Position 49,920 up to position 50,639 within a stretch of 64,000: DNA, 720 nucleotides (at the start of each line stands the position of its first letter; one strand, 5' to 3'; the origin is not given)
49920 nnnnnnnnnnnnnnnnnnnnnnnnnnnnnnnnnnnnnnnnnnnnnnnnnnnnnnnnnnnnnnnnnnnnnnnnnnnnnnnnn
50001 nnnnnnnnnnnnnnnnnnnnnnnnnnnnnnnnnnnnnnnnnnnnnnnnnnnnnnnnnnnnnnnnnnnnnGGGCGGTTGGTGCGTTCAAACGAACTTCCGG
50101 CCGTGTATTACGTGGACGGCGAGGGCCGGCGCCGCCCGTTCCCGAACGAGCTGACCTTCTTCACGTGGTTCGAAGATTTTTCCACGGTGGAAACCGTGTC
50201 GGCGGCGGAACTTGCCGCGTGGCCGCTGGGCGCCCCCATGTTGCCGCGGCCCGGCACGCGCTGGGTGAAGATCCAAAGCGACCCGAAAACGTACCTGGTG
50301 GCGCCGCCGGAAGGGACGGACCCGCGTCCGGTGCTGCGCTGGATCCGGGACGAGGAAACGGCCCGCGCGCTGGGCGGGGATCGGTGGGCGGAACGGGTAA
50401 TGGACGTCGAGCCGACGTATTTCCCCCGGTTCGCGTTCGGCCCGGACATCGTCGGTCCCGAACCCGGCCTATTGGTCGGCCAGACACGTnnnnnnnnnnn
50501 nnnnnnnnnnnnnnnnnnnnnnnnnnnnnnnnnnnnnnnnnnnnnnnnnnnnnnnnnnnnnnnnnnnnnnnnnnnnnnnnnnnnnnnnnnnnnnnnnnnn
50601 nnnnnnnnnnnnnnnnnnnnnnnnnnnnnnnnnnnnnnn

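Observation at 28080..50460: A ~115-aa module I do not recognise is shared by three giant surface proteins and a subtilisin, at the N-terminus in one and the C-terminus in three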

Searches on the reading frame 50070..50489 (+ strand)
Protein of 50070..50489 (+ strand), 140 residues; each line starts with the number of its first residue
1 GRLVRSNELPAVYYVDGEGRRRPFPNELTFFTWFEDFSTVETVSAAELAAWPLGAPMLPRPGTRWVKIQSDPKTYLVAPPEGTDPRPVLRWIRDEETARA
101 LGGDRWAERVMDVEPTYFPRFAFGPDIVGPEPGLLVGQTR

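Call 12: search_solved_structures(query=A1, max_evalue=10, show_alignments=2)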
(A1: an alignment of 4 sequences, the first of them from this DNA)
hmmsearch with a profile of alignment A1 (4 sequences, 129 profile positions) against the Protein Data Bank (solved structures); distinct sequences matched with E-value up to 10: 1.
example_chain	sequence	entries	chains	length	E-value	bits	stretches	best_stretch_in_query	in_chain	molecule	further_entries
5cyu_A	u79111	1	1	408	0.095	16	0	55-96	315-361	Conserved membrane protein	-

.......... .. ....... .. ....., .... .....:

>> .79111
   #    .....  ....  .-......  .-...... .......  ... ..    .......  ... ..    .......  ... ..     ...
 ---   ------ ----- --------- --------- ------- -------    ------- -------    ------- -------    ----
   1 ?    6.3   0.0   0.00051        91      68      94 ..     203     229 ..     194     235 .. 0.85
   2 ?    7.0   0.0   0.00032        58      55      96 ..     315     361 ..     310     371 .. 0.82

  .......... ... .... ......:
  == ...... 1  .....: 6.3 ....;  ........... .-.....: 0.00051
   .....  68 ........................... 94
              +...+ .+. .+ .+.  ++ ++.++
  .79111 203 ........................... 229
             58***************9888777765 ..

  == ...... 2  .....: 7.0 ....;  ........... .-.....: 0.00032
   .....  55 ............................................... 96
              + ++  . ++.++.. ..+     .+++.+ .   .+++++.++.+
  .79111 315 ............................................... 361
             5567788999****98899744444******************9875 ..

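Call 13: find_homologous_proteins(query=A1, max_evalue=0.001)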
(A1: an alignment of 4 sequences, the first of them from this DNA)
Query A1 (4 sequences) (140 aa, profile of the alignment): 85 proteins with E <= 0.001 among 2866 candidates.
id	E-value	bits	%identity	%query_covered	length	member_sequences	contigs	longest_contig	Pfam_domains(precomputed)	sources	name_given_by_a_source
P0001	5.4e-46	174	46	94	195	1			-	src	-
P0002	2.2e-45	172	48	85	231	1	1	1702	-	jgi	jgi:hypothetical protein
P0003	2.0e-44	169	53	83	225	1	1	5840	-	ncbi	-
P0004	2.0e-43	165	46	96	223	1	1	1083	-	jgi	jgi:hypothetical protein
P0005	4.1e-43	164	43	89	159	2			-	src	-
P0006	6.1e-43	164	45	91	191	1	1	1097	-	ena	-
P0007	2.3e-42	162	43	81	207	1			-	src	-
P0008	3.2e-42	161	49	79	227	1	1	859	-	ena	-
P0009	3.6e-42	161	47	89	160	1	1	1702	-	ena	-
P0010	3.7e-42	161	44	89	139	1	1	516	-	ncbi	-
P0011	7.3e-42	160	46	86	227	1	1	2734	-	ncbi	-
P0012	1.4e-41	159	45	91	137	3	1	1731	-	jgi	jgi:hypothetical protein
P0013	2.2e-41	159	43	91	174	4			-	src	-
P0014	2.2e-41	159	42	89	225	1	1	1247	-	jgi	jgi:hypothetical protein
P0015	2.2e-41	159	43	91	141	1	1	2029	-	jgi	jgi:hypothetical protein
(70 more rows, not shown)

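Call 24: predict_structure(alignment_id=A2)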
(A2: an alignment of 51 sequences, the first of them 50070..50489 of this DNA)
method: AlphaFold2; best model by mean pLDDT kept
length: 140 residues; sequences in the alignment: 51
mean_pLDDT: 94.2   pTM: 0.83
mean pLDDT of the five models: 94.2, 93.7, 93.3, 93.3, 93.1
residues with pLDDT >= 90: 129; 70-90: 5; 50-70: 5; < 50: 1
segments of 3 or more residues with pLDDT < 50: none
pLDDT, mean of each block of 10 residues (from residue 1): 97 98 97 97 98 97 95 96 96 96 95 96 94 65
secondary structure, 60 per line:
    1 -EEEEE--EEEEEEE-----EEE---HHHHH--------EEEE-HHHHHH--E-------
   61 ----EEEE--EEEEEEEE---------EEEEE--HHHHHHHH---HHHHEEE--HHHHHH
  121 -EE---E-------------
elements in order: E2-6 E9-15 E21-23 H27-31 E40-43 H45-50 E65-68 E71-78 E88-92 H95-102 H106-109 E110-112 H115-120

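Call 36: find_related_loci(query=A1, collection=genome_contigs, flank=8000)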
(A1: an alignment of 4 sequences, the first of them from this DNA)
Query A1 (140 aa) in genome_contigs; peptide patterns used: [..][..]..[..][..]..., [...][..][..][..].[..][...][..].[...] (x = any residue, [..] = any of these).
495 stretches matched a pattern; 433 encode a relative of the query (tblastn E <= 1e-3); the best 80 are kept; 78 distinct loci.
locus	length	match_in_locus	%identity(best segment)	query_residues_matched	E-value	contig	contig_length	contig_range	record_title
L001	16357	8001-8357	53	2-127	2e-40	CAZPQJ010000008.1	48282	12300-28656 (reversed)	MAG TPA_asm: uncultured Gammaproteobacteria bacterium isolate SRP342105_co1_419 genome assembly, contig: NODE_890_length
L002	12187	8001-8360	52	3-127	2e-39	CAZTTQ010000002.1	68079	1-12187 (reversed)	MAG TPA_asm: uncultured Gammaproteobacteria bacterium isolate SRP278252_co2_124 genome assembly, contig: NODE_632_length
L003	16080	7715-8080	52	3-127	1e-38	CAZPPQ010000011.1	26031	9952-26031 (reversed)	MAG TPA_asm: uncultured Gammaproteobacteria bacterium isolate SRP062349_co5_334 genome assembly, contig: NODE_523_length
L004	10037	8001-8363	48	1-127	3e-37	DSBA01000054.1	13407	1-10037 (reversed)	MAG TPA_asm: Candidatus Uhrbacteria bacterium isolate SpSt-1161 Ga0129302_1002399, whole genome shotgun sequence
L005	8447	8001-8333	50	12-128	1e-36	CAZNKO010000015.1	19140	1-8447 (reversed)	MAG TPA_asm: uncultured Gammaproteobacteria bacterium isolate binchicken_co232_111 genome assembly, contig: NODE_5559_le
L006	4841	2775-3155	50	1-127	8e-36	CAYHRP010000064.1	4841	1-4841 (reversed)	MAG TPA_asm: uncultured Gammaproteobacteria bacterium isolate ERP119705_co15_220 genome assembly, contig: NODE_23870_len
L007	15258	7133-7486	49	1-124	2e-35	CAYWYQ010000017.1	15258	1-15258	MAG TPA_asm: uncultured Gammaproteobacteria bacterium isolate SRP200020_co5_417 genome assembly, contig: NODE_6036_lengt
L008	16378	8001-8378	46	11-139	3e-35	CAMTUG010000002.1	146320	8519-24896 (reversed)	MAG: uncultured Parcubacteria group bacterium isolate G01_MAG_00004 genome assembly, contig: G01_MAG_00004_000000000003,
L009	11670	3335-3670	50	12-128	4e-35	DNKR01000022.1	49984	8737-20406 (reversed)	MAG TPA_asm: Candidatus Uhrbacteria bacterium isolate UBA9568 contig_4173, whole genome shotgun sequence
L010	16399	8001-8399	45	1-135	8e-35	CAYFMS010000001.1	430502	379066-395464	MAG TPA_asm: uncultured Gammaproteobacteria bacterium isolate ERP019367_co1_75 genome assembly, contig: NODE_26_length_4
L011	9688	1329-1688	48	1-127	9e-35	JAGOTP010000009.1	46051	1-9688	Patescibacteria group bacterium isolate Gw_Eff_bin_431 Gw_Eff_1252_length_46051_cov_10.977920, whole genome shotgun sequ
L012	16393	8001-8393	47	1-131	8e-35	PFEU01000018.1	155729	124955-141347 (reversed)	MAG: Candidatus Uhrbacteria bacterium CG10_big_fil_rev_8_21_14_0_10_48_16 CG10_8_21_14_0.10_scaffold_29_c, whole genome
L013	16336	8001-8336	47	10-127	4e-33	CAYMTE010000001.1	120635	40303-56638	MAG TPA_asm: uncultured Gammaproteobacteria bacterium isolate SRP278252_co2_91 genome assembly, contig: NODE_195_length_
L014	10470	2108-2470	46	1-127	2e-34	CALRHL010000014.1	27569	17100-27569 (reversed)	MAG: Candidatus Uhrbacteria bacterium RIFOXYB12_FULL_58_10 isolate MaH-04nov19-280 genome assembly, contig: MaH-04nov19-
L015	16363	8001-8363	45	1-127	5e-34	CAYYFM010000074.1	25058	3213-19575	MAG TPA_asm: uncultured Gammaproteobacteria bacterium isolate binchicken_co203_597 genome assembly, contig: k141_283126,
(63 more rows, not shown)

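Call 37: search_protein_representatives(alignment_id=A2)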
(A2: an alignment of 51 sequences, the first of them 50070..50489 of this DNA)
Query: 51 sequences, 212 profile positions. Proteins with E-value up to 0.001 (for the whole library): 5790; up to 1e-10: 4518; up to 1e-30: 3159. The best 150 are listed.
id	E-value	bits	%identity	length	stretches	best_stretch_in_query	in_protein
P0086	1.4e-126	436.3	-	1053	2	35-183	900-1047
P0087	5.1e-96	336.5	-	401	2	32-190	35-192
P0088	7.1e-92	323.0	-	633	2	28-182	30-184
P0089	1.9e-89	315.0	-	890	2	25-184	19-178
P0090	1.9e-86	305.2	-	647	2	32-175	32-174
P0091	2.7e-80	285.1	-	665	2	22-183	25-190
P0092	2.7e-80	285.1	-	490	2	29-193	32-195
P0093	1.3e-75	269.8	-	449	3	20-183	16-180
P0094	1.2e-74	266.7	-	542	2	27-177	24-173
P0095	1.2e-72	260.2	-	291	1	6-190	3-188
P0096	1.2e-72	260.2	-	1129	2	31-192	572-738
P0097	1.5e-72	259.8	-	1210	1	4-188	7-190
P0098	2.0e-72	259.4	-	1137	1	3-196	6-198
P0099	2.4e-72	259.1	-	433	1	4-186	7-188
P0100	9.1e-72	257.3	-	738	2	31-195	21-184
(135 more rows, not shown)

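Call 41: search_protein_families(library=pfam, alignment_id=A3, max_evalue=0.0001)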
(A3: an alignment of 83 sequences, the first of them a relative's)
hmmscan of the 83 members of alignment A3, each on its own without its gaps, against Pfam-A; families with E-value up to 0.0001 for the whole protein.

A. member 1, P0114 (258 aa): 0 families

B. families by the number of members that match (of 83 scanned): 37 families (the first 25 are shown)
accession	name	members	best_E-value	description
PF17957.7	Big_7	9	5.5e-20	Bacterial Ig domain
PF16656.11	Pur_ac_phosph_N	5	1.3e-15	Purple acid Phosphatase, N-terminal domain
PF18998.6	Flg_new_2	4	1e-26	Divergent InlB B-repeat domain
PF00041.27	fn3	4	6.4e-18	Fibronectin type III domain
PF13205.12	Big_5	3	3.4e-45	Bacterial Ig-like domain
PF11999.13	Ice_binding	2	1.7e-59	Ice-binding-like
PF01364.23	Peptidase_C25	2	1.8e-39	Peptidase family C25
PF02369.22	Big_1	2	5e-15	Bacterial Ig-like domain (group 1)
PF25059.1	FN3_DSCAM-DSCAML_C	2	3.5e-12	DSCAM/DSCAML C-terminal Fn3-like domain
PF13229.12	Beta_helix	2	9.4e-10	Right handed beta helix region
PF09134.16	Invasin_D3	2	1e-09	Invasin, domain 3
PF09479.16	Flg_new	2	6.1e-09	Listeria-Bacteroides repeat domain (List_Bact_rpt)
PF10342.15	Kre9_KNH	2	7.2e-06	Kre9/KNH-like N-terminal Ig-like domain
PF17164.10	DUF5122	1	7.8e-113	Domain of unknown function (DUF5122) beta-propeller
PF00331.26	Glyco_hydro_10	1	5.2e-78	Glycosyl hydrolase family 10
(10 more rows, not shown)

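Call 58: fold_search(model_id=the predicted structure, library=viral)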
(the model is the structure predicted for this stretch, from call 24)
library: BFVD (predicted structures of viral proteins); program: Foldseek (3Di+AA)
matches with E <= 10: 195; with E <= 0.001: 2
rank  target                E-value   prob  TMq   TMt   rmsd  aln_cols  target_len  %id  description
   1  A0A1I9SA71            1.2e-05  1.00  0.58  0.69   3.5       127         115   14  Uncharacterized protein [Rhodococcus phage Weasels2]
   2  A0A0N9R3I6            1.1e-04  1.00  0.37  0.14   9.3       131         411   11  Uncharacterized protein [Chrysochromulina ericina virus CeV-01B]
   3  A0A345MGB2            3.5e-03  1.00  0.47  0.62   3.5        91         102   22  Uncharacterized protein [Streptomyces phage LukeCage]
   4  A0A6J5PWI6            7.5e-03  1.00  0.35  0.43   2.1        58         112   22  Uncharacterized protein [uncultured Caudovirales phage]
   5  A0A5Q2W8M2            9.6e-03  0.91  0.36  0.10  19.4       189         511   12  (no name in the UniProt tables at hand)
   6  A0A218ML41            2.5e-02  1.00  0.31  0.24   3.2        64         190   23  Uncharacterized protein [uncultured virus]
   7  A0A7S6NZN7            2.5e-02  1.00  0.34  0.08   2.6        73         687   22  (no name in the UniProt tables at hand)
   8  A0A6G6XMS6            3.0e-02  1.00  0.37  0.17   2.4        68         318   16  (no name in the UniProt tables at hand)
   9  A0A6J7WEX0            9.8e-02  0.72  0.33  0.23   5.5        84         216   19  CHAP domain containing protein [uncultured Caudovirales phage]
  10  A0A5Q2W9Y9            1.5e-01  0.99  0.33  0.14   3.1        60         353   18  (no name in the UniProt tables at hand)
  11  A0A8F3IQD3            3.6e-01  0.30  0.27  0.18   7.7        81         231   17  (no name in the UniProt tables at hand)
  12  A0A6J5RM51            4.4e-01  0.94  0.31  0.17   4.0        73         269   16  N-acetylmuramoyl-L-alanine amidase domain containing protein [uncultured Caudovirales phage]
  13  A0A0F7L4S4            4.4e-01  0.66  0.33  0.16   5.4        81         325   20  Uncharacterized protein [uncultured marine virus]
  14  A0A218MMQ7            8.2e-01  0.80  0.32  0.07   4.9        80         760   12  Uncharacterized protein [uncultured virus]
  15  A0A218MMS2            8.7e-01  0.77  0.33  0.23   4.2        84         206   13  Uncharacterized protein [uncultured virus]
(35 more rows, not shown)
